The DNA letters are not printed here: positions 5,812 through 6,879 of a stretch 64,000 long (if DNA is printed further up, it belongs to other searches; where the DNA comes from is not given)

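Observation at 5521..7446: Low-GC islet of about 1.9 kb carrying an HNH nuclease, an unknown partner and a coupled micro-ORF, with no methyltransferase: candidate orphan restriction/defence cassette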

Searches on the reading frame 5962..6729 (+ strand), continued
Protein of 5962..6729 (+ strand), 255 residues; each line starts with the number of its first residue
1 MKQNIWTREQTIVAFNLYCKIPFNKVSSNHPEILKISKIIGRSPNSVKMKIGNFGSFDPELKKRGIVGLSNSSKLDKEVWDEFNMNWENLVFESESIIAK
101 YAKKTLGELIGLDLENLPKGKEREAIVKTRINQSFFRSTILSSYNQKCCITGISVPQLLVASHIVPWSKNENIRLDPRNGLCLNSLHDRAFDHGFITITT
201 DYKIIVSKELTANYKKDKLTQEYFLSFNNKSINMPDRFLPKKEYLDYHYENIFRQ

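Call 64: search_dna_similar(query=window:5962-6726:+, collection=plasmids, mode=protein, max_rows=15)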
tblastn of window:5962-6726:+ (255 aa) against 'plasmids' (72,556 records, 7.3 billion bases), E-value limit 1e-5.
Records with a match: 218; places in all: 235; records where one place covers at least 80% of the query: 5.
Best place of each record, by identity: <60% 218.
By first word of the organism name: Bacillus 75; Acinetobacter 13; Enterobacter 9; Cupriavidus 6; Nostoc 6; Rhizobium 5; Bradyrhizobium 5; Vibrio 4; Priestia 4; Escherichia 4; and 53 more.
By predicted mobility (MOB-suite, as given by PLSDB): non-mobilizable 161; conjugative 32; mobilizable 25.
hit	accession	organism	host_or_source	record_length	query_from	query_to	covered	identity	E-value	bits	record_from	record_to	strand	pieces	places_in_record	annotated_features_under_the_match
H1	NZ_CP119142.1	Neisseria gonorrhoeae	Homo sapiens,whole organism,synovial ...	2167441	1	254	100%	47.2%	1e-73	250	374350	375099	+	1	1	none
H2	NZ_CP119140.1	Neisseria gonorrhoeae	Homo sapiens,whole organism,blood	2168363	1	254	100%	47.2%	1e-73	250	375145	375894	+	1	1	none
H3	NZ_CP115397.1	Hymenobacter yonginensis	whole organism,freshwater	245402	3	248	96%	42.1%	9e-66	228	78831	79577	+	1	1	HNH endonuclease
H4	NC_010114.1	Vibrio sp. 09022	-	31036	41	252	83%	30.8%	1e-14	81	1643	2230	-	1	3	HNH endonuclease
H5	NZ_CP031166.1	Euzebya pacifica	-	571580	28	253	89%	27.0%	9e-13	75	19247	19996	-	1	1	HNH endonuclease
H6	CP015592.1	Bacillus cereus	whole organism,garden soil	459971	96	254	62%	37.3%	1e-18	92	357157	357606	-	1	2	none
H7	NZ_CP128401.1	Candidatus Chlorohelix allophototropha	Single colony of Candidatus Chlorohelix ...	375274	60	254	76%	30.2%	6e-15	81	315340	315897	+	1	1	HNH endonuclease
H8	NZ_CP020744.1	Bacillus mycoides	whole organism,soil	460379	122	255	53%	43.3%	4e-28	119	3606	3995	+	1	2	HNH endonuclease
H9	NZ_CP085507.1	Bacillus cereus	soil sample,soil from tomato plant roots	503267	96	254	62%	36.0%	2e-17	89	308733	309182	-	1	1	HNH endonuclease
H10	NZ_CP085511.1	Bacillus cereus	soil sample,soil from tomato plant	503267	96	254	62%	36.0%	2e-17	89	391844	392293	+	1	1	HNH endonuclease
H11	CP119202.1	Acinetobacter soli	Homo sapiens,blood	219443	23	218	77%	29.0%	1e-12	74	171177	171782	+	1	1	HNH endonuclease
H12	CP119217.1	Acinetobacter soli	Homo sapiens,blood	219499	23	218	77%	29.0%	1e-12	74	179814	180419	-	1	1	HNH endonuclease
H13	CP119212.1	Acinetobacter soli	Homo sapiens,blood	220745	23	218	77%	29.0%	1e-12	74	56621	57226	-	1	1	HNH endonuclease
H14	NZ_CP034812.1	Paracoccus sp. Arc7-R13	-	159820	87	245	62%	35.0%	9e-20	96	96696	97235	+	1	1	HNH endonuclease signature motif containing protein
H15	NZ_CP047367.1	Bacillus nitratireducens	Solanum lycopersicum L.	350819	96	254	62%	34.8%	1e-15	83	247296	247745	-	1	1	HNH endonuclease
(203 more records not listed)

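Call 65: search_dna_similar(query=window:5962-6726:+, collection=phages, mode=protein, max_rows=10)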
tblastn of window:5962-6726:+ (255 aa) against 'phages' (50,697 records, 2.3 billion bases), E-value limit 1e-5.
Records with a match: 4; places in all: 4; records where one place covers at least 80% of the query: 1.
Best place of each record, by identity: <60% 4.
By first word of the organism name: Ruminococcus 2; Bacteriophage 1; Salmonella 1.
By host as written in the record: Ruminococcus sp. 2; - 1; Salmonella enterica subsp. enterica serovar Kentucky 1.
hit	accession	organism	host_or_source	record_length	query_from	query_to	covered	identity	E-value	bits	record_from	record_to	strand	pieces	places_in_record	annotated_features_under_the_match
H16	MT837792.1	Bacteriophage sp.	human fecal samples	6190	3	251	98%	45.0%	4e-70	239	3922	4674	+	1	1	record has no annotation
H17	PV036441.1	Ruminococcus phage NatCom_29429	Ruminococcus sp.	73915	60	254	76%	32.7%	1e-19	94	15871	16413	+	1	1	hypothetical protein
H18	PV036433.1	Ruminococcus phage NatCom_23091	Ruminococcus sp.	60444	60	254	76%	32.2%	3e-20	96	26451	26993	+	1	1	hypothetical protein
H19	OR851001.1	Salmonella phage S.Kent 1-2-1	Salmonella enterica subsp. enterica ...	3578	136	254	47%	28.6%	5e-9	62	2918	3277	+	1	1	record has no annotation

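Call 66: get_annotated_region(hit=H1, flank=5000)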
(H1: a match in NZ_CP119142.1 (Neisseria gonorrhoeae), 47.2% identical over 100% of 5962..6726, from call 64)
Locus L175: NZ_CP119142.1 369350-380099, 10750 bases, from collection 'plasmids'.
description: Neisseria gonorrhoeae strain 2022NG-0032 plasmid p2022NG-0032_1, complete sequence
organism: Neisseria gonorrhoeae (NCBI taxid 485)
taxonomy: Bacteria; Pseudomonadota; Betaproteobacteria; Neisseriales; Neisseriaceae; Neisseria; Neisseria gonorrhoeae
host: -; source: Homo sapiens,whole organism,synovial fluid; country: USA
typing (MOB-suite, as given by PLSDB): non-mobilizable
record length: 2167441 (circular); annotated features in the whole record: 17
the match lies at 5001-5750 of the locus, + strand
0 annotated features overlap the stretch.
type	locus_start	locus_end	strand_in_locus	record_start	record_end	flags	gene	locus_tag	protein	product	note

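Call 67: get_annotated_region(hit=H3, flank=5000)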
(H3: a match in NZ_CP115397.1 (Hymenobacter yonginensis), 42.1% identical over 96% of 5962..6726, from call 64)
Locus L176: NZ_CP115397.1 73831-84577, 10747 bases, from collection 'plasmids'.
description: Hymenobacter yonginensis strain KCTC 22745 plasmid unnamed2, complete sequence
organism: Hymenobacter yonginensis (NCBI taxid 748197)
taxonomy: Bacteria; Bacteroidota; Cytophagia; Cytophagales; Hymenobacteraceae; Hymenobacter; Hymenobacter yonginensis
host: -; source: whole organism,freshwater; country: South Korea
typing (MOB-suite, as given by PLSDB): non-mobilizable
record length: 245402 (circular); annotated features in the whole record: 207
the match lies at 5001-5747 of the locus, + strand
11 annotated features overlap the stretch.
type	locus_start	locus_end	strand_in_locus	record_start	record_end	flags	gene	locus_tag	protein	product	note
CDS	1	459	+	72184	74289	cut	-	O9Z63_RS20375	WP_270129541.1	relaxase/mobilization nuclease domain-containing protein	-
CDS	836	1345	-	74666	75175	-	-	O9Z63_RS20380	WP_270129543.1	hypothetical protein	-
CDS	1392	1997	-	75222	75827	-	-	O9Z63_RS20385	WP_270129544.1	hypothetical protein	-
CDS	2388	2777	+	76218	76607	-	-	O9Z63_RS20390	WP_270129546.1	helix-turn-helix transcriptional regulator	-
CDS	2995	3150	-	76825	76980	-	-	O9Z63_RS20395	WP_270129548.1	hypothetical protein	-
CDS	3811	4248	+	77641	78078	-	-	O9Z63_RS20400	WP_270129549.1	hypothetical protein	-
CDS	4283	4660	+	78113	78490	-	-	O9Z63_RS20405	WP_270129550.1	hypothetical protein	-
CDS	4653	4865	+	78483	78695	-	-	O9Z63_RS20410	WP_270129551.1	hypothetical protein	-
CDS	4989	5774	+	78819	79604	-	-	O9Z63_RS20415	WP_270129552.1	HNH endonuclease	-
CDS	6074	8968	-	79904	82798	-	-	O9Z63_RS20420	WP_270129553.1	UvrD-helicase domain-containing protein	-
CDS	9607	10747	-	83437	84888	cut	-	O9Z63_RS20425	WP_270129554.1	hypothetical protein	-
